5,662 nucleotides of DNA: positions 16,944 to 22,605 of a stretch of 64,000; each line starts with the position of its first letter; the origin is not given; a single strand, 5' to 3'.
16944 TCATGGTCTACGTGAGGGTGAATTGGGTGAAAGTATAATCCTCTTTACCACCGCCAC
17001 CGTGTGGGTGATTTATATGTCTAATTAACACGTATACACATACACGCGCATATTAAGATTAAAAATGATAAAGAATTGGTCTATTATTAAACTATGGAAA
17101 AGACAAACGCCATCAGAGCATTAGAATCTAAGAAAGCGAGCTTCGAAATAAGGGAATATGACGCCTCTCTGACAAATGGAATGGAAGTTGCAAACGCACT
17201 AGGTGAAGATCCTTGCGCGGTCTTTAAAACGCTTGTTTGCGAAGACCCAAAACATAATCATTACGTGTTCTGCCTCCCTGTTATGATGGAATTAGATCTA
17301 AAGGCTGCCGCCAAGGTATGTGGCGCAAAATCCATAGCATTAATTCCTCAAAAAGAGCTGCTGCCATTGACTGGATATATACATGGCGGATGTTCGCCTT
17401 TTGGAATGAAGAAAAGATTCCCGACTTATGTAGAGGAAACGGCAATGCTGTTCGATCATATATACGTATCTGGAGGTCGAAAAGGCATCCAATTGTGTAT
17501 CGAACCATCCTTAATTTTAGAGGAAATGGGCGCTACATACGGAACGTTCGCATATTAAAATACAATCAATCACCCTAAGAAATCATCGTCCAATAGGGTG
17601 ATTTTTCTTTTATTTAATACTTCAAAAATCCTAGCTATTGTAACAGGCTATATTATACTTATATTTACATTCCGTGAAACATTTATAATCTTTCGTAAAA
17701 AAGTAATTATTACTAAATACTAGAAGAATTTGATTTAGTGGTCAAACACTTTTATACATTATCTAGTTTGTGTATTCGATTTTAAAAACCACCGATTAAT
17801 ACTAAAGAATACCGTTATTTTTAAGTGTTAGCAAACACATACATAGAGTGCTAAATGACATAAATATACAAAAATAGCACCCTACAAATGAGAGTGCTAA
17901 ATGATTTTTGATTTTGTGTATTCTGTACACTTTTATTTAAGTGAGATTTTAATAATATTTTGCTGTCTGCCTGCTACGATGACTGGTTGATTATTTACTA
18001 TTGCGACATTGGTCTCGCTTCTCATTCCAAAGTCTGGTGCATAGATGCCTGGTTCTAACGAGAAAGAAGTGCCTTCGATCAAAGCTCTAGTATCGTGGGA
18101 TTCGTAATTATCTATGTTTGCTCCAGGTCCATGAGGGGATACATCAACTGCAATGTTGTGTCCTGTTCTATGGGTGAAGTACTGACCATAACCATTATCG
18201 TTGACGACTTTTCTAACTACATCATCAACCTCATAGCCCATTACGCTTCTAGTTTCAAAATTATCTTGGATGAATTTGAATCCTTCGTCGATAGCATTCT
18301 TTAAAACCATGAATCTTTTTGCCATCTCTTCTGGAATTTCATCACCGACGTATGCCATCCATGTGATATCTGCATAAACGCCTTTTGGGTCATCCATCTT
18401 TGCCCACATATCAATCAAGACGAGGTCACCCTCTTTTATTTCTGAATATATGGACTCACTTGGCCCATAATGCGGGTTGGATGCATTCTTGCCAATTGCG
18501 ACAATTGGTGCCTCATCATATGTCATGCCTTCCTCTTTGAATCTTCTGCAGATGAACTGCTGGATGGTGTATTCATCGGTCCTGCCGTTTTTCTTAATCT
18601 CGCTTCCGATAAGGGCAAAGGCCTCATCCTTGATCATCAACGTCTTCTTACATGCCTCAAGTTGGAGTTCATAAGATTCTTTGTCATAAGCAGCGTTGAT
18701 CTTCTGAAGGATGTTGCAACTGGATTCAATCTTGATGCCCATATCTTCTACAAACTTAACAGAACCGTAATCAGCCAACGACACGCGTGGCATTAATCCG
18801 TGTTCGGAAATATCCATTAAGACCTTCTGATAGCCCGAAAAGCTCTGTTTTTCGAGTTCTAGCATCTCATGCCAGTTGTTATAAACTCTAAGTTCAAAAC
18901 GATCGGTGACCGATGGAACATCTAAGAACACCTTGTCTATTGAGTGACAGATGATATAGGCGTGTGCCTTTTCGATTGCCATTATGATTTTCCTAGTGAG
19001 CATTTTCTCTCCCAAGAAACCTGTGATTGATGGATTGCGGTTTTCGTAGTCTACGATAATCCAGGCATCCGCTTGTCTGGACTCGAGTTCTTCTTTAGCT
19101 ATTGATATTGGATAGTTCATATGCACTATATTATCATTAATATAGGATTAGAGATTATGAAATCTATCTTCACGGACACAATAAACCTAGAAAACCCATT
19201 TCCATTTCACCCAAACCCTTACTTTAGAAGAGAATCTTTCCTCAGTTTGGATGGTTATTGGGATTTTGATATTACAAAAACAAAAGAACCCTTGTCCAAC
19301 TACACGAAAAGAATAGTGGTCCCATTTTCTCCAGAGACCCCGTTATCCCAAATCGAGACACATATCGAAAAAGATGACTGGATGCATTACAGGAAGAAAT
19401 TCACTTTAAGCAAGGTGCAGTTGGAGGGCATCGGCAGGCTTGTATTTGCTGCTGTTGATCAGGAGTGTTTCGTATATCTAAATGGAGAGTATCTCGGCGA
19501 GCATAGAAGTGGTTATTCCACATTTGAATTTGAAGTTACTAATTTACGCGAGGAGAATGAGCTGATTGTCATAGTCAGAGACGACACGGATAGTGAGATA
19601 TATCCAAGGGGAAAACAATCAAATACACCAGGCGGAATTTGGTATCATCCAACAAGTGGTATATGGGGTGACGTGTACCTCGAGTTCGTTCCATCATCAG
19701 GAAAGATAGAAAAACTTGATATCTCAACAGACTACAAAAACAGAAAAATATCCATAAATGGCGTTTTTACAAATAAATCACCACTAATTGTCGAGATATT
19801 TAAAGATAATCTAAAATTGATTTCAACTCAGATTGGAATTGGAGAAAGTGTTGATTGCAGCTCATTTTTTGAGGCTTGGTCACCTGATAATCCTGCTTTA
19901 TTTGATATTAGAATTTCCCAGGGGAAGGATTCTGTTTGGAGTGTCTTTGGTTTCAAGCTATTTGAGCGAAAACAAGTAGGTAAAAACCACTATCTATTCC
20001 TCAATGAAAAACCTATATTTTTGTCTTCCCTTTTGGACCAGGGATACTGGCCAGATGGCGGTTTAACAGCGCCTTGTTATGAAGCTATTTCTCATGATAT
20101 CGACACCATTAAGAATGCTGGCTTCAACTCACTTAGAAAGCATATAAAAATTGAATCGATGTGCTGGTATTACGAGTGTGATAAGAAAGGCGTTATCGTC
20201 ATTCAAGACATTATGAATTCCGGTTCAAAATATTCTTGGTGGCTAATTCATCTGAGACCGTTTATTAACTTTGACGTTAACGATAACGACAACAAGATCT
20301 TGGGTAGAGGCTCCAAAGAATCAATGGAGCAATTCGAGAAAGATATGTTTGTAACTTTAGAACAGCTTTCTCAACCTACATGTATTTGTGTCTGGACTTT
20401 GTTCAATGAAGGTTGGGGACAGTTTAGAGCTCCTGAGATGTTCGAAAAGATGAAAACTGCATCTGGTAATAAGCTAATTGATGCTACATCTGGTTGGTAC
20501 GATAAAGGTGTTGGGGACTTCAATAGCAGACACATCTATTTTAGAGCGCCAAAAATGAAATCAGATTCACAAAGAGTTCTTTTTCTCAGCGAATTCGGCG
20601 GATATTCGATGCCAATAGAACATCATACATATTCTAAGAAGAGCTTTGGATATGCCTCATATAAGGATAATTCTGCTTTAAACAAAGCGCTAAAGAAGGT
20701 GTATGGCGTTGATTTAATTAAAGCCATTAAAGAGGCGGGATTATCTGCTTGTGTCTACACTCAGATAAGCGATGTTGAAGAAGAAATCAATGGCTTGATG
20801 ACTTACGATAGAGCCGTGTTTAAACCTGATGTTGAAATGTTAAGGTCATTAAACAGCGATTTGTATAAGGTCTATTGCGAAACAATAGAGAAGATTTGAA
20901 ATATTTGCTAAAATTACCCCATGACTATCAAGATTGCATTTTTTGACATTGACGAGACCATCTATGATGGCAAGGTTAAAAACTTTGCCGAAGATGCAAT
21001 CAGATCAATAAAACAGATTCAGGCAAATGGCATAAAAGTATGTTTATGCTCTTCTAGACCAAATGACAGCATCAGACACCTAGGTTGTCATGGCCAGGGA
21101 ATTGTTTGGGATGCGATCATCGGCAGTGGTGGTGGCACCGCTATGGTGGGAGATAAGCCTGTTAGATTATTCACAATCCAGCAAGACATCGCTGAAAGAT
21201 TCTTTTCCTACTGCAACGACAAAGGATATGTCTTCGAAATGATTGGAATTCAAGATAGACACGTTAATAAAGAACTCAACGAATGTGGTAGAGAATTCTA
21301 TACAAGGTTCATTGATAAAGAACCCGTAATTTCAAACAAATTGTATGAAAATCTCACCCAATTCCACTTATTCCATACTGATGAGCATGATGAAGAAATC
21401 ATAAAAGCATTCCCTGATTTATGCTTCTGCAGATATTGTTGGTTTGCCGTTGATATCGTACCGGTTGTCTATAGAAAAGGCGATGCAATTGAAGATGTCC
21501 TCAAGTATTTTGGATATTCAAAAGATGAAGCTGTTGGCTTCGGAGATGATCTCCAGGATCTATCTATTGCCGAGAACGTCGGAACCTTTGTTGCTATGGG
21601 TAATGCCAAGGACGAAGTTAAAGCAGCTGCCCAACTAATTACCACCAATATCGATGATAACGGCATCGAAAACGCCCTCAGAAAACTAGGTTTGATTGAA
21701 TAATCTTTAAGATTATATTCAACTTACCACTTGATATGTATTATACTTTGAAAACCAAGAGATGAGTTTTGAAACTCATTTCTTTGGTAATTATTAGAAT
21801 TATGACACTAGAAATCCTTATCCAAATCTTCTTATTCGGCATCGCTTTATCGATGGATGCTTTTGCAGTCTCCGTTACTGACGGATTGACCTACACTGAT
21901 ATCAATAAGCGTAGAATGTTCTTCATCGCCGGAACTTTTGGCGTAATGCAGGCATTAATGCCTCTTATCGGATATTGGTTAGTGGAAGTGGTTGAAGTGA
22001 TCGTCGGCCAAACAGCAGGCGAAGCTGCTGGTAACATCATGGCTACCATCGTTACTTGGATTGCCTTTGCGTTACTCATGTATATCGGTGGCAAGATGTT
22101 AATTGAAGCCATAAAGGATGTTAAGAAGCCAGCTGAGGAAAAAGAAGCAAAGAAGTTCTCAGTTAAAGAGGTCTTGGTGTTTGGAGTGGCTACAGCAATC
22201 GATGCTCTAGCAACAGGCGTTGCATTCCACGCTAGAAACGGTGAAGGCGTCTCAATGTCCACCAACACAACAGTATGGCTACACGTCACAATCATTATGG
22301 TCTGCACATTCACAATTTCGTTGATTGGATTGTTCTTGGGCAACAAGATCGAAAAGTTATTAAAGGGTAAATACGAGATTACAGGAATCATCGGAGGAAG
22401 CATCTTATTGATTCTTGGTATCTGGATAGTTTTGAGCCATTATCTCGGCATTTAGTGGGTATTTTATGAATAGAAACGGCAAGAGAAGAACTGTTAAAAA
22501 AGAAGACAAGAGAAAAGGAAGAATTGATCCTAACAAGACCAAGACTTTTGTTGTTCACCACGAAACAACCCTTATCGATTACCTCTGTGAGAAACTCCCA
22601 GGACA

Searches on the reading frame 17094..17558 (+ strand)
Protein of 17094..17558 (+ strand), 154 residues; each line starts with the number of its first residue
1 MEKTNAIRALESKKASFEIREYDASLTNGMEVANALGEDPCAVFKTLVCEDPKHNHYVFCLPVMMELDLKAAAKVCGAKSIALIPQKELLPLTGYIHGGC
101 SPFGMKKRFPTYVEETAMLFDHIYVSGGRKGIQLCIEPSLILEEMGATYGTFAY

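Call 93: search_protein_families(library=pfam, proteins=[window:17094-17558:+], max_evalue=0.00001)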
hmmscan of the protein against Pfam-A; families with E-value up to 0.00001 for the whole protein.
window:17094-17558:+ (154 aa): 1 family
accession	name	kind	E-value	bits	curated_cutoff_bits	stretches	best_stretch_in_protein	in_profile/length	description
PF04073.20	tRNA_edit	-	1.6e-22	80.4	25.5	1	31-139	9-118/123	Aminoacyl-tRNA editing domain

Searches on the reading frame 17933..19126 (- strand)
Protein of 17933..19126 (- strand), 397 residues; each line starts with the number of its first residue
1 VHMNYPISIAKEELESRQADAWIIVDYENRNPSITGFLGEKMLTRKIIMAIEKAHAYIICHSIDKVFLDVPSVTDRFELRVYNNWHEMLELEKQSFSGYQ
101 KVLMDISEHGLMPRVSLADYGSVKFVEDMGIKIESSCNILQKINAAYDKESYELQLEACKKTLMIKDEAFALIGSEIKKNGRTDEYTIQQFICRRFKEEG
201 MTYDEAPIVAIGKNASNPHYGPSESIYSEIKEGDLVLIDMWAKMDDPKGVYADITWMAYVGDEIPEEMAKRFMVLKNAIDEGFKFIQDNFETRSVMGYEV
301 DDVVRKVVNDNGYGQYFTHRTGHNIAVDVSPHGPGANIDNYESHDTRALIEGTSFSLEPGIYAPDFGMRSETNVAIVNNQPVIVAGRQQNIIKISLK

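Call 57: search_protein_families(library=pfam, proteins=[window:17933-19126:-], max_evalue=0.00001)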
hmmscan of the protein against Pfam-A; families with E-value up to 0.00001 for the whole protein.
window:17933-19126:- (397 aa): 1 family
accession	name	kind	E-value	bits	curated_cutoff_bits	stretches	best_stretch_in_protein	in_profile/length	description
PF00557.29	Peptidase_M24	-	1.7e-34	119.9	23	1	160-376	4-206/208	Metallopeptidase family M24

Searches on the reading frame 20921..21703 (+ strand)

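Call 93: search_protein_families(library=pfam, proteins=[window:20921-21703:+], max_evalue=0.00001)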
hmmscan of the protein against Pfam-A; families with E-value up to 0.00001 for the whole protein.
window:20921-21703:+ (260 aa): 2 families
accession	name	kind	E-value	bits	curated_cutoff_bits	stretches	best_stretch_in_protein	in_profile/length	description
PF08282.18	Hydrolase_3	-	1.6e-34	120.2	20.9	1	7-253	2-255/255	haloacid dehalogenase-like hydrolase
PF00702.32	Hydrolase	-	8.2e-06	26.8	26.4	0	3-30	1-26/191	haloacid dehalogenase-like hydrolase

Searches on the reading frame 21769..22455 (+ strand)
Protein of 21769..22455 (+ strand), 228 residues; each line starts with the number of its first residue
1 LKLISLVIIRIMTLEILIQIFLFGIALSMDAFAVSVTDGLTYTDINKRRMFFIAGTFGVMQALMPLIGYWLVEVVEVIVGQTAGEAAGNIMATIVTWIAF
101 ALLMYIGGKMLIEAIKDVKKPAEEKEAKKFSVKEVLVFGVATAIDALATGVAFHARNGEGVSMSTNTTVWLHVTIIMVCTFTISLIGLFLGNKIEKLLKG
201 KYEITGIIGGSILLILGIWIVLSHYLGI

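Call 93: search_protein_families(library=pfam, proteins=[window:21769-22455:+], max_evalue=0.00001)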
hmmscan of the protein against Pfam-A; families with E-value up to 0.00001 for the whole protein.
window:21769-22455:+ (228 aa): 1 family
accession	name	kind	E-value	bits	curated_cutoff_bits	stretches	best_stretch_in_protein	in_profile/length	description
PF02659.21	Mntp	-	2.6e-30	105.7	24.4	1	45-220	2-151/152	Putative manganese efflux pump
